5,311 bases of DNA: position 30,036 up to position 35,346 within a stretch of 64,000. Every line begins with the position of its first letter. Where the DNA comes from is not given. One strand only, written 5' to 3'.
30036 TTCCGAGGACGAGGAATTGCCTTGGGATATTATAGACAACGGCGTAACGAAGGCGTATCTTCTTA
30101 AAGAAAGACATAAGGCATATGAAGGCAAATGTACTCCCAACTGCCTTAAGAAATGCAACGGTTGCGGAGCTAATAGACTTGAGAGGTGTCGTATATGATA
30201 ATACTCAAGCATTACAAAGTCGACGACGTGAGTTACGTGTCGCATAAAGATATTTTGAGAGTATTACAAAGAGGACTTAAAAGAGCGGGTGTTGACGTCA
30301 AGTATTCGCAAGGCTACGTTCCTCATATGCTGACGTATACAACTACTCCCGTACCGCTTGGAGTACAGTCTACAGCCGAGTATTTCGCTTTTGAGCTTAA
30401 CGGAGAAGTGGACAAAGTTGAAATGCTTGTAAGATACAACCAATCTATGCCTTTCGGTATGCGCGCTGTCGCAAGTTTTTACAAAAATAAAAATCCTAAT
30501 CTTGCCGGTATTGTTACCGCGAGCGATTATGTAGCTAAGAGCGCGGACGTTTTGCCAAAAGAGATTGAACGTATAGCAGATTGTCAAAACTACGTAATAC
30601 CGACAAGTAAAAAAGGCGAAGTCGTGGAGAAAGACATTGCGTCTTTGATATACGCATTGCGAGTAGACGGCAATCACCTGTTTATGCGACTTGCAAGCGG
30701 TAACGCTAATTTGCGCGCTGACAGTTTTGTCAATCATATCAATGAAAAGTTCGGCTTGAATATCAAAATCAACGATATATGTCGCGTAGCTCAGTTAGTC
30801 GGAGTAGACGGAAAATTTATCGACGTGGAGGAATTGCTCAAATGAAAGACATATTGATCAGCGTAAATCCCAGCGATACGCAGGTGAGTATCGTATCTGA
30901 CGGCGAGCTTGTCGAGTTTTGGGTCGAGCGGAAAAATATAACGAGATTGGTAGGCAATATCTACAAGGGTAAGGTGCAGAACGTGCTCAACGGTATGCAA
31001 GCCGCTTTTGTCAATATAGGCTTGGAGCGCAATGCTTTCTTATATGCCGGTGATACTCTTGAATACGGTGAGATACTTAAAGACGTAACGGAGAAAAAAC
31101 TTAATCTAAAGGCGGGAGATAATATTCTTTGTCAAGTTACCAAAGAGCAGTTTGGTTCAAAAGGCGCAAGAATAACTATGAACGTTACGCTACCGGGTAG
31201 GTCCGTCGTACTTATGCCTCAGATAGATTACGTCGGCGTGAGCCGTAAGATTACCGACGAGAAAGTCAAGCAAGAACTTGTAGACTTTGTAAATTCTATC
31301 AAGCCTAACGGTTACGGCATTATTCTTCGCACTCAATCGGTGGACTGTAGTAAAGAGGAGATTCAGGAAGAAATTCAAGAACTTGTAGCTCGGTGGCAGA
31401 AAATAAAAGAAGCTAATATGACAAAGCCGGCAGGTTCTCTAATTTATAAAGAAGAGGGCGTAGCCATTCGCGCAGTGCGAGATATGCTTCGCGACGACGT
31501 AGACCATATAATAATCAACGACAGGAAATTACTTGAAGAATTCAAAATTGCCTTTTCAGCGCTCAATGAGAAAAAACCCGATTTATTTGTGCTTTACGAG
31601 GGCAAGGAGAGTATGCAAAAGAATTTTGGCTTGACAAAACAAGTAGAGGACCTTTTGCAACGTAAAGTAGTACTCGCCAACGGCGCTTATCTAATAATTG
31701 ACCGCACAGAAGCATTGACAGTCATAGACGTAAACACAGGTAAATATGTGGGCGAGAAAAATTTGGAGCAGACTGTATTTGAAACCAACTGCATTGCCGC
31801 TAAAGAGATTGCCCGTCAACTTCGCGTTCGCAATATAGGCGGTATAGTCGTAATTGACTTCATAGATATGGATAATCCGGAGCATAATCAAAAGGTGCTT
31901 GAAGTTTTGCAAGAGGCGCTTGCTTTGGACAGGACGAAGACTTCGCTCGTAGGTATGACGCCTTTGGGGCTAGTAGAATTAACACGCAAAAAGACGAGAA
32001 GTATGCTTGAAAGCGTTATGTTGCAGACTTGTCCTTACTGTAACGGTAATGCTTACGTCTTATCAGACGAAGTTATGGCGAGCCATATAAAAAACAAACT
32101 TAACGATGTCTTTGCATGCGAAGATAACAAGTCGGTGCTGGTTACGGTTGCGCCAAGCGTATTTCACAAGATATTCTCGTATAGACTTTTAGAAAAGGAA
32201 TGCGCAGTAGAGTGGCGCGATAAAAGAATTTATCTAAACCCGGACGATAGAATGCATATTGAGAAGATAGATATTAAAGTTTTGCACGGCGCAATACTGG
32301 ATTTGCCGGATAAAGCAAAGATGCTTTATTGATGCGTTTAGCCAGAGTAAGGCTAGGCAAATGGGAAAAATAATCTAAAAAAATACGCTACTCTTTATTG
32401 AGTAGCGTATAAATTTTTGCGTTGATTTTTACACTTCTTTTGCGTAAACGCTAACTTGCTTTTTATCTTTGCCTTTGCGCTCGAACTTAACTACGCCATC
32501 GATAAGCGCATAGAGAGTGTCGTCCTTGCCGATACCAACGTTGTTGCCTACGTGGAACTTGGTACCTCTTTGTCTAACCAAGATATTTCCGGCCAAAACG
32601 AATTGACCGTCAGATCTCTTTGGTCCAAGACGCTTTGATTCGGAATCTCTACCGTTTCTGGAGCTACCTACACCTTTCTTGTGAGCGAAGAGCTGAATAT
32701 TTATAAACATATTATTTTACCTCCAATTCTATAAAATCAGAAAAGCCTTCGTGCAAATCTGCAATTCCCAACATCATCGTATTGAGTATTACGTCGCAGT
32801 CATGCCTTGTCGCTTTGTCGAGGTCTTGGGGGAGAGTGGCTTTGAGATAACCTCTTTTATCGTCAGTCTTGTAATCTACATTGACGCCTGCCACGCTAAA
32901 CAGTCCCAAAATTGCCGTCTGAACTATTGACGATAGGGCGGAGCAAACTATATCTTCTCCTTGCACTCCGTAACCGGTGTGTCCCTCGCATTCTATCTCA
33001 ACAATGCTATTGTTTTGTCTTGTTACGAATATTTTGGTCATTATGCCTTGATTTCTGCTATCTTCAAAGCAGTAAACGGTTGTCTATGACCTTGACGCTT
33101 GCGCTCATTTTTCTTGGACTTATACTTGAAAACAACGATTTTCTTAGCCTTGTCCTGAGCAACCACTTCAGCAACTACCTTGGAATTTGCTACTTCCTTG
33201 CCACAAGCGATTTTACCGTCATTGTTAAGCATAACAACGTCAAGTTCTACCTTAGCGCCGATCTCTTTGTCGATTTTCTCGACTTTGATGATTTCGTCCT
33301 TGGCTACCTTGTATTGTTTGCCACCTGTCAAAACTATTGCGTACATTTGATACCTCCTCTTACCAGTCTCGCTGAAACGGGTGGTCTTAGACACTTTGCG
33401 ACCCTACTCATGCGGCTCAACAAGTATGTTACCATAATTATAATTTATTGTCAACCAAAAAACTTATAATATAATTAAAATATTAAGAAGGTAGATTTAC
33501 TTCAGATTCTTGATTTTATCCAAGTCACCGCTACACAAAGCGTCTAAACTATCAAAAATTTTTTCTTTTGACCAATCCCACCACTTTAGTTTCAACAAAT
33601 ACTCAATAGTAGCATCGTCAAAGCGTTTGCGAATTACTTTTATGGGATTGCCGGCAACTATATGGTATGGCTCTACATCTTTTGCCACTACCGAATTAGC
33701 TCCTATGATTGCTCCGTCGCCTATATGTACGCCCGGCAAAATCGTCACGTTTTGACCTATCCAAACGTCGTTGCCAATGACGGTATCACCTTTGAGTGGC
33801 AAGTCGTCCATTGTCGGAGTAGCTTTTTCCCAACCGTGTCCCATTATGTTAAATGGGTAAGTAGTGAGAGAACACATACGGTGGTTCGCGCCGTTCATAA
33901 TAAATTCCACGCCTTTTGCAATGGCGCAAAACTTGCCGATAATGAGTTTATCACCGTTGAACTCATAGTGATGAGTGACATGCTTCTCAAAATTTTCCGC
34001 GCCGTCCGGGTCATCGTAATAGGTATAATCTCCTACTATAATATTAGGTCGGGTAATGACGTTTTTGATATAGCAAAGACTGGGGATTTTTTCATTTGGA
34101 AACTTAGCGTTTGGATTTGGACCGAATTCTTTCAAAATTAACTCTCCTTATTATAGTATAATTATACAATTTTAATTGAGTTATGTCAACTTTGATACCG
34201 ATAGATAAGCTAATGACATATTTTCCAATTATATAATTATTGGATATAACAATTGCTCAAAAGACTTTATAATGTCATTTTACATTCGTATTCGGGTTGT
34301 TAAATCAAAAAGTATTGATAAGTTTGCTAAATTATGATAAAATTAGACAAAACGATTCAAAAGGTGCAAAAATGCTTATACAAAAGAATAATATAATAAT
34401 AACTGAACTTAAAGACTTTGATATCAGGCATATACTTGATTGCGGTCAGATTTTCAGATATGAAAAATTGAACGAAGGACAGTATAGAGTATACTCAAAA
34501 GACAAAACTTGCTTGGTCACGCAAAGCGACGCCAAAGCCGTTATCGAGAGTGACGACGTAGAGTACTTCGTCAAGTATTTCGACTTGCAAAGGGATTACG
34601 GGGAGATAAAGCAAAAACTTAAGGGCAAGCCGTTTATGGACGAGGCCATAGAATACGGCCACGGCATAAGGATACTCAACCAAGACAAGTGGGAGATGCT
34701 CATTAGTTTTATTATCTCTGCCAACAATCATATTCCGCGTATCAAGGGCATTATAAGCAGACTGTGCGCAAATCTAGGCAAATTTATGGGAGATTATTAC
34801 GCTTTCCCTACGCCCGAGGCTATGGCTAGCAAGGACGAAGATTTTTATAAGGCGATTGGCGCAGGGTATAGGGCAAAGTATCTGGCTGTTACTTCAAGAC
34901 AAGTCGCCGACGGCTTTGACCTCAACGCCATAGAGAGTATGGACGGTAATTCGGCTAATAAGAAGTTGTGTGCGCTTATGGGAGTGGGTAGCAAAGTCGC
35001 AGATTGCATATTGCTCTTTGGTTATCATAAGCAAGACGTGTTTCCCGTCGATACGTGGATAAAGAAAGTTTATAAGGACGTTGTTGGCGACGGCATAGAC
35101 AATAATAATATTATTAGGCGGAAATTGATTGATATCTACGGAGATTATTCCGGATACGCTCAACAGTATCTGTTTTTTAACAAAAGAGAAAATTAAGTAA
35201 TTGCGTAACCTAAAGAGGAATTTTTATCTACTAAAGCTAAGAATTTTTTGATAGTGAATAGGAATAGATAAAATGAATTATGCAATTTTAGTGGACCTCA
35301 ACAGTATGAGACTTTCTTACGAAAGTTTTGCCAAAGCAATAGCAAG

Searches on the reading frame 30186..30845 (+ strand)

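Call 34: search_protein_families(library=pfam, proteins=[window:30186-30845:+], max_evalue=0.00001)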
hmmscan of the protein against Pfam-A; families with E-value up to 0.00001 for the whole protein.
window:30186-30845:+ (219 aa): 1 family
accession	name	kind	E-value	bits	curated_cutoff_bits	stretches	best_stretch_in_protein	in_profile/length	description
PF10105.14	DUF2344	-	4.2e-34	118.4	23.8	1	6-174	3-171/176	Uncharacterized protein conserved in bacteria (DUF2344)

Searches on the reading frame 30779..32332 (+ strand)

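Call 34: search_protein_families(library=pfam, proteins=[window:30779-32332:+], max_evalue=0.00001)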
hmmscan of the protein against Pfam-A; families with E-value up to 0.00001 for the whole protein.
window:30779-32332:+ (517 aa): 1 family
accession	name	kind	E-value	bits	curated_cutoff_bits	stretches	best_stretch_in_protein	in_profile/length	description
PF10150.14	RNase_E_G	-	2e-96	323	25.5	1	137-406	1-270/270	Ribonuclease E/G family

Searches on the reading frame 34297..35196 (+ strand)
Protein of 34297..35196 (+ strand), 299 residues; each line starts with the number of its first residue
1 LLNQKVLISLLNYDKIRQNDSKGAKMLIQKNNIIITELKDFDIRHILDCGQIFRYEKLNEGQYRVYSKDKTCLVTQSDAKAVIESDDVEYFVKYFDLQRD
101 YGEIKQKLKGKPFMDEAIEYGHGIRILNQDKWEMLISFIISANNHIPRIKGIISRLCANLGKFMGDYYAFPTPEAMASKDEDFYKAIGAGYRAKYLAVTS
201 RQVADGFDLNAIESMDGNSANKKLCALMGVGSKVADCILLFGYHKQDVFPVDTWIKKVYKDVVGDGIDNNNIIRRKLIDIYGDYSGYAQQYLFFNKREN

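Call 35: search_protein_families(library=pfam, proteins=[window:34297-35196:+], max_evalue=0.00001)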
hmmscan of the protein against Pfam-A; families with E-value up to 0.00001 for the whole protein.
window:34297-35196:+ (299 aa): 2 families
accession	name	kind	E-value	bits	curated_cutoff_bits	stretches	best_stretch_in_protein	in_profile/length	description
PF07934.18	OGG_N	-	3.9e-17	62.9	23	1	34-135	2-115/115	8-oxoguanine DNA glycosylase, N-terminal domain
PF00730.31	HhH-GPD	-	1.3e-09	38.8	26.2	1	136-264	1-88/108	HhH-GPD superfamily base excision DNA repair protein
